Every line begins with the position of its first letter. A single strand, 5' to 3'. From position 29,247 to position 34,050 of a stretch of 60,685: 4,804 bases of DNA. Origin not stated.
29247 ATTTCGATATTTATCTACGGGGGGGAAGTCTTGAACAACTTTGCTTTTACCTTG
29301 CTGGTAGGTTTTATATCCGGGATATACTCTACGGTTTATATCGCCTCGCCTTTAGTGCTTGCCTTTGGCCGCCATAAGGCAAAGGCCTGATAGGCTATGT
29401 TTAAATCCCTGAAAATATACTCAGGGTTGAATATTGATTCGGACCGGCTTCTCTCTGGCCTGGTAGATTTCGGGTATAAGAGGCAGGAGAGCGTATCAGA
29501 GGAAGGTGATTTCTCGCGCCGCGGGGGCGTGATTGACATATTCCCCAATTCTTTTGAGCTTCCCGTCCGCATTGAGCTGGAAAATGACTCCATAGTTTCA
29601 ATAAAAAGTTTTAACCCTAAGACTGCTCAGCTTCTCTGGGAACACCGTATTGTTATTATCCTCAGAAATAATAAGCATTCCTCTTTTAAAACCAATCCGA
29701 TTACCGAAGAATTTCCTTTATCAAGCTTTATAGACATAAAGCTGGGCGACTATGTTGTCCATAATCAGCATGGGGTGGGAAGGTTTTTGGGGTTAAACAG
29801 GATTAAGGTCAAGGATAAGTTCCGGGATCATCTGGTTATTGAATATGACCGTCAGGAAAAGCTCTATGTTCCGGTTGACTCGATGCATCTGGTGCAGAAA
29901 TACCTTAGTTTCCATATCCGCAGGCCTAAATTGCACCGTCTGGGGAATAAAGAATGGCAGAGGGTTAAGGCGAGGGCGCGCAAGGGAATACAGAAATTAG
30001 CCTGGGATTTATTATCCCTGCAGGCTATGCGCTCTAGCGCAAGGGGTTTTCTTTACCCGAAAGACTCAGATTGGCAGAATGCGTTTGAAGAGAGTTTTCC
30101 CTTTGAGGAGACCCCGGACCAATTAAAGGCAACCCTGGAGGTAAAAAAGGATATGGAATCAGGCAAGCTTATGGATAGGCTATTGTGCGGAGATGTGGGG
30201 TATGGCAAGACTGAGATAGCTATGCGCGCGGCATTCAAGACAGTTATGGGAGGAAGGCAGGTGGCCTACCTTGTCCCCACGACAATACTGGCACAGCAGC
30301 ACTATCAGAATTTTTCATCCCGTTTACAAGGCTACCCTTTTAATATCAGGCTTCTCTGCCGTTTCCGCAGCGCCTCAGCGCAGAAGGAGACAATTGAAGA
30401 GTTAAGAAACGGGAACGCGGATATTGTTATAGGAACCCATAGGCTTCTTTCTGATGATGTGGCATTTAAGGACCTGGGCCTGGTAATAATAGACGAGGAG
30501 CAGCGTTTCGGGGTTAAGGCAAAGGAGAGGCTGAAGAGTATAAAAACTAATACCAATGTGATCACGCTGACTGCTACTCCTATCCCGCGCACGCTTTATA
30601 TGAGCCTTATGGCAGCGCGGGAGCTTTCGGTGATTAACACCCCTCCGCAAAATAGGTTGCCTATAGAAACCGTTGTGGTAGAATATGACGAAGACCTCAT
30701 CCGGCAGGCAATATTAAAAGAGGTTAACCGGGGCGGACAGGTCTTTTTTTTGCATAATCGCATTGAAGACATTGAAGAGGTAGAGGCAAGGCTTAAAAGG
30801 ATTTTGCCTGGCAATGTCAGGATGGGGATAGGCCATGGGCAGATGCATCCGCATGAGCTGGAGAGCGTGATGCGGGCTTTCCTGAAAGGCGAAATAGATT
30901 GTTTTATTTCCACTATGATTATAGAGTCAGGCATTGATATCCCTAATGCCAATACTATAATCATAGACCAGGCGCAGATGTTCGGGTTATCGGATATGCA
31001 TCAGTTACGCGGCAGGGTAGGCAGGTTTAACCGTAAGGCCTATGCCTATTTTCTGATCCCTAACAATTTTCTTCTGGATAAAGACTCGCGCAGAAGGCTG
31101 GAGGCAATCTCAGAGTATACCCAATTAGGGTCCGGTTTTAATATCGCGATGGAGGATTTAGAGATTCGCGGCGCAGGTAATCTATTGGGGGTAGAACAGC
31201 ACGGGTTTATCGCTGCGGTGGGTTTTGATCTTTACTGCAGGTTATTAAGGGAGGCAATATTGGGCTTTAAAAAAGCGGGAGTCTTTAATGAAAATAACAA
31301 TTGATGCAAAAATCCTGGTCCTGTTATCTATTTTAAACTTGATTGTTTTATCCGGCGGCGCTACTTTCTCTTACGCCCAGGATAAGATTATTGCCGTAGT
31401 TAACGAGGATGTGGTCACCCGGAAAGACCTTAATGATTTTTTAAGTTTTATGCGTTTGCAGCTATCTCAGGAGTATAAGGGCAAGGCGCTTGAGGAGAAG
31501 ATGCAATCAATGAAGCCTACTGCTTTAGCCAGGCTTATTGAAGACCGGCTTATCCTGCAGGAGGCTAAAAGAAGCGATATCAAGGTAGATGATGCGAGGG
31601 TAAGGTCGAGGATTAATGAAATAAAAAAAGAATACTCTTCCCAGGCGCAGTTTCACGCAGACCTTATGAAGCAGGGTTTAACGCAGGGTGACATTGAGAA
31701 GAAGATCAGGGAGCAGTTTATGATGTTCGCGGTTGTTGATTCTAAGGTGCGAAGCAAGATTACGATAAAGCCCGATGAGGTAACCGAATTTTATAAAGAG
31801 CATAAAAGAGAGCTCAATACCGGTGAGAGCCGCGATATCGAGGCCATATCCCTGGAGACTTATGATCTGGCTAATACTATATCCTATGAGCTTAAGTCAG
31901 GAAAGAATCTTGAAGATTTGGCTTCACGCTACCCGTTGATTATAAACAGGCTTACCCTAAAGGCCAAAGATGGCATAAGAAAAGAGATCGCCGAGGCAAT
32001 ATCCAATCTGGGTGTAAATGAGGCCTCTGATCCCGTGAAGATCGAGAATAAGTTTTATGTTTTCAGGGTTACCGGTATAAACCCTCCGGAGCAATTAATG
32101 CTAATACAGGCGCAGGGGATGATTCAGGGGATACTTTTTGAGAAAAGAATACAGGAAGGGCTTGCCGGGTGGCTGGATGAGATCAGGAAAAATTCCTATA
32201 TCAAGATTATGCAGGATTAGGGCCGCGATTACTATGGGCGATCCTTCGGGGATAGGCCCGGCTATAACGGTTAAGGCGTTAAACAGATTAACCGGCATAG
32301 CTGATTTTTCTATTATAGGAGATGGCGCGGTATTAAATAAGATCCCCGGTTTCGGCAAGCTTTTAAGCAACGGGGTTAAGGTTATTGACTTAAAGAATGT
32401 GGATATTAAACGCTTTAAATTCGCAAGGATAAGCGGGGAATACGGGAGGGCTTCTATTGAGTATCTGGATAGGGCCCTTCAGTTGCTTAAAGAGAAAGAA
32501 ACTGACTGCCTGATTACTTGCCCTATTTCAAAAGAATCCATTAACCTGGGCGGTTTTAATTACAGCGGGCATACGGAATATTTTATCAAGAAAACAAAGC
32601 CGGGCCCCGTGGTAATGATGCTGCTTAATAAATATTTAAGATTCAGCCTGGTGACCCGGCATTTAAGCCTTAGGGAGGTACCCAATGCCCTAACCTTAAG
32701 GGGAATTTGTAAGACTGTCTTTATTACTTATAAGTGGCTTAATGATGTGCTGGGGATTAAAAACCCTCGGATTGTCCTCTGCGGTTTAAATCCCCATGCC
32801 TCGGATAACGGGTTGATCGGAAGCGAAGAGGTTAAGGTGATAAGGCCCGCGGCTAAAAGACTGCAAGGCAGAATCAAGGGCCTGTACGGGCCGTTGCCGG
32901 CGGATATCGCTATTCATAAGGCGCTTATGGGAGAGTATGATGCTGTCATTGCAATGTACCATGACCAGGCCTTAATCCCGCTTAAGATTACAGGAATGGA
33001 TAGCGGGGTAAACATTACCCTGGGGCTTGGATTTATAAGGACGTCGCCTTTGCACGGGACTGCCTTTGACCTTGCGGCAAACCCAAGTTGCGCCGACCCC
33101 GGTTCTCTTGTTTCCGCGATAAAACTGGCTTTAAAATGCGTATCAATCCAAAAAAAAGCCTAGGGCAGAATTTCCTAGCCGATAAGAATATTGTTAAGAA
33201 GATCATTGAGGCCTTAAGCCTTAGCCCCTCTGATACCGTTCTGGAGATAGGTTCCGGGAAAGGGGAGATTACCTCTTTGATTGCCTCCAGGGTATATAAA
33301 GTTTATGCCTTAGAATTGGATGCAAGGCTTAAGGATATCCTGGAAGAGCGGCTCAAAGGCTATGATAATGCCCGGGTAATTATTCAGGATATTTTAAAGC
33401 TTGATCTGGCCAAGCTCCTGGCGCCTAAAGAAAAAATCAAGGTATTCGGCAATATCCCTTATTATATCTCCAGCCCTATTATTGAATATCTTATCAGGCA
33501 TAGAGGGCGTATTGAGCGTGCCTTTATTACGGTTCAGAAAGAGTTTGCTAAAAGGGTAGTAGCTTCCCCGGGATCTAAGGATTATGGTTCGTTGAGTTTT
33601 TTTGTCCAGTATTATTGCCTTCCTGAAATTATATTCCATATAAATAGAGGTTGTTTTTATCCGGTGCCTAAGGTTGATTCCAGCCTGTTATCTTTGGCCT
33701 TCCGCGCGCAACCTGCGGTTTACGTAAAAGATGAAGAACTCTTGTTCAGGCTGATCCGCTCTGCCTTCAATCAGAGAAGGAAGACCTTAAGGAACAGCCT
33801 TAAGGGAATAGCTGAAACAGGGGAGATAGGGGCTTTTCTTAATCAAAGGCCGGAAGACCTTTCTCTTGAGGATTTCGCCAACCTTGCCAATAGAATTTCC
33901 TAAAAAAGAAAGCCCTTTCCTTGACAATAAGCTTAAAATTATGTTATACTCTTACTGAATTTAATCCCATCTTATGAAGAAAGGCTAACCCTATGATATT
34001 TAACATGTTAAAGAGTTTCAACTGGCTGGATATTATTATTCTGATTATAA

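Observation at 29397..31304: Minimal Mfd (635 aa) keeping the UvrA-binding domain but lacking the autoinhibitory clamp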

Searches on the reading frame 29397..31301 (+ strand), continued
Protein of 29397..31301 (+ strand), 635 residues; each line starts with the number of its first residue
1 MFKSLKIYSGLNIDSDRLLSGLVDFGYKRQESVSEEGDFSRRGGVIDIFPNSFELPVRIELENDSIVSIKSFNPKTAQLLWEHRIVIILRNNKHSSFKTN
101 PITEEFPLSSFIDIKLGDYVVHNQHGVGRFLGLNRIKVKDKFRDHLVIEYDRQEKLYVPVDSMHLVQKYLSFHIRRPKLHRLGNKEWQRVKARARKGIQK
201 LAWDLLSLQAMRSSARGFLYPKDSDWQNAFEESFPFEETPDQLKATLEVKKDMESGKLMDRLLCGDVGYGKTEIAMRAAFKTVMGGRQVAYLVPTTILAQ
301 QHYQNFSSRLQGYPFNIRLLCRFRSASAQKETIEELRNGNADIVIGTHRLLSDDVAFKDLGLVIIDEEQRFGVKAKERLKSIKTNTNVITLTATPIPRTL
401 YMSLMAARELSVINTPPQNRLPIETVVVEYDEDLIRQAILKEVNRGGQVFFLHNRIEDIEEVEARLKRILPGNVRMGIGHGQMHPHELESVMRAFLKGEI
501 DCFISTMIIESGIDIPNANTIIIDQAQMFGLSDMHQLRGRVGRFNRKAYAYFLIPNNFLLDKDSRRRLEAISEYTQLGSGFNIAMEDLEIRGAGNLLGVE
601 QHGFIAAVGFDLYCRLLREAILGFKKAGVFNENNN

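Call 60: find_encoding_contigs(protein=P0001, flank=3000, max_places=3)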
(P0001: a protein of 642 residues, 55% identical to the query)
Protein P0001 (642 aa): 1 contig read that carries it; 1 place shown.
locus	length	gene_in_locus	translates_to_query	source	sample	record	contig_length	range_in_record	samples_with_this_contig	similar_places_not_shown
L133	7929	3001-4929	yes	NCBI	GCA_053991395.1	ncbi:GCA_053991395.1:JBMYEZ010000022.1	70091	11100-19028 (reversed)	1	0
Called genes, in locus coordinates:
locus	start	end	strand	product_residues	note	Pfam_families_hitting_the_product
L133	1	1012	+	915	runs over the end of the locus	PF12705:PDDEXK_1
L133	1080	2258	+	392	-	PF00919:UPF0004, PF04055:Radical_SAM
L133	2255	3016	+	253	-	PF00849:PseudoU_synth_2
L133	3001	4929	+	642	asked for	PF14814:UB2H (weak), PF17757:UvrB_inter, PF02559:CarD_TRCF_RID, PF00270:DEAD, PF04851:ResIII, PF00271:Helicase_C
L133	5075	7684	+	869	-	PF02861:Clp_N, PF23569:NBD_SMAX1, PF00004:AAA, PF17871:AAA_lid_9, PF00004:AAA, PF07724:AAA_2, PF07728:AAA_5, PF10431:ClpB_D2-small, +11 more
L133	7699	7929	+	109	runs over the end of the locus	-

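Call 61: find_encoding_contigs(protein=P0003, flank=3000, max_places=2)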
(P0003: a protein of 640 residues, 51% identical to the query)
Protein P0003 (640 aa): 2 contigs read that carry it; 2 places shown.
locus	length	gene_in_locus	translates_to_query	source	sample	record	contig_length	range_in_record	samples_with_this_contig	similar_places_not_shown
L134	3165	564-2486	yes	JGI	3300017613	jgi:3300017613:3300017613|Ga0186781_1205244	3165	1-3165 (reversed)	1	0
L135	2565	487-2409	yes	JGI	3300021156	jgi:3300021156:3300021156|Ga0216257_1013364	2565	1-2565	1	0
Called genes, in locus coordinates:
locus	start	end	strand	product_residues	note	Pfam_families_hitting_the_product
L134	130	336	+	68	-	-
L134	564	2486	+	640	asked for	PF17757:UvrB_inter, PF02559:CarD_TRCF_RID, PF00270:DEAD, PF04851:ResIII, PF00271:Helicase_C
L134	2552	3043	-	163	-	PF13623:SurA_N_2, PF13624:SurA_N_3, PF09312:SurA_N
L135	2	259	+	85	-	?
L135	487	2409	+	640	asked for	PF17757:UvrB_inter, PF02559:CarD_TRCF_RID, PF00270:DEAD, PF04851:ResIII, PF00271:Helicase_C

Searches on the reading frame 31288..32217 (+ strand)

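Call 54: search_protein_families(library=pfam, proteins=[window:31288-32217:+], max_evalue=0.001)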
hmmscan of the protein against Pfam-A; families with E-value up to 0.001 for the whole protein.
window:31288-32217:+ (310 aa): 5 families
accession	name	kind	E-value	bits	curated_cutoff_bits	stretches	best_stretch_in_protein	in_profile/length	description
PF13624.11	SurA_N_3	-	3.5e-16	59.9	27.2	1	7-146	14-158/162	SurA-like N-terminal domain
PF13145.12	Rotamase_2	-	7.4e-16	59.5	27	1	161-270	2-114/121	PPIC-type PPIASE domain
PF09312.16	SurA_N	-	1.6e-15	57.7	30.8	1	32-146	2-114/118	SurA N-terminal domain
PF13623.11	SurA_N_2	-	1.1e-11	45.2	28.5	1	8-123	14-130/145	SurA-like N-terminal domain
PF05698.19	Trigger_C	-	0.00012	22.6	22.7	1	52-143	61-154/162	Bacterial trigger factor protein (TF) C-terminus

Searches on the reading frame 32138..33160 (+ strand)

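Call 54: search_protein_families(library=pfam, proteins=[window:32138-33160:+], max_evalue=0.001)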
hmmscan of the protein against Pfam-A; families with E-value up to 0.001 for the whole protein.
window:32138-33160:+ (341 aa): 1 family
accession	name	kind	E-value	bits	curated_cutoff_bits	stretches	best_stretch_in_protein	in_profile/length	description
PF04166.17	PdxA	-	6.4e-86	288.7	27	1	78-331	40-286/286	Pyridoxal phosphate biosynthetic protein PdxA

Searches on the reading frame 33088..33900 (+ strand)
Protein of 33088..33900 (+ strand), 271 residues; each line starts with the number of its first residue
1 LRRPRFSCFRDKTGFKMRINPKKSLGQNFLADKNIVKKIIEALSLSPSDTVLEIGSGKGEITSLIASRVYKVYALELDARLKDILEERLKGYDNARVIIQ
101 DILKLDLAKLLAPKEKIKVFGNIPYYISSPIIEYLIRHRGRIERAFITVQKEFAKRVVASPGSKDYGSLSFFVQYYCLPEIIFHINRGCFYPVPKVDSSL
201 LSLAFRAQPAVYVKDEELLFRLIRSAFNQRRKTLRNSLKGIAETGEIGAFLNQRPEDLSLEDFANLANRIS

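Call 54: search_protein_families(library=pfam, proteins=[window:33088-33900:+], max_evalue=0.001)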
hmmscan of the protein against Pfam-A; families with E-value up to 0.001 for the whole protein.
window:33088-33900:+ (271 aa): 5 families
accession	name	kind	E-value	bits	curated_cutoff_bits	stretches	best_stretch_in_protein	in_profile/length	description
PF00398.26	RrnaAD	-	1.1e-62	212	24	1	21-269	4-260/263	Ribosomal RNA adenine dimethylase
PF05219.18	DREV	-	1.3e-05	24.9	26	1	18-87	60-134/265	DREV methyltransferase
PF13649.12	Methyltransf_25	-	5.1e-05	24.3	27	1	51-108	1-61/97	Methyltransferase domain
PF13847.12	Methyltransf_31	-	0.00062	19.9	27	1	47-108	3-71/145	Methyltransferase domain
PF01135.25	PCMT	-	0.00078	19.7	20.3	0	31-99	57-128/210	Protein-L-isoaspartate(D-aspartate) O-methyltransferase (PCMT)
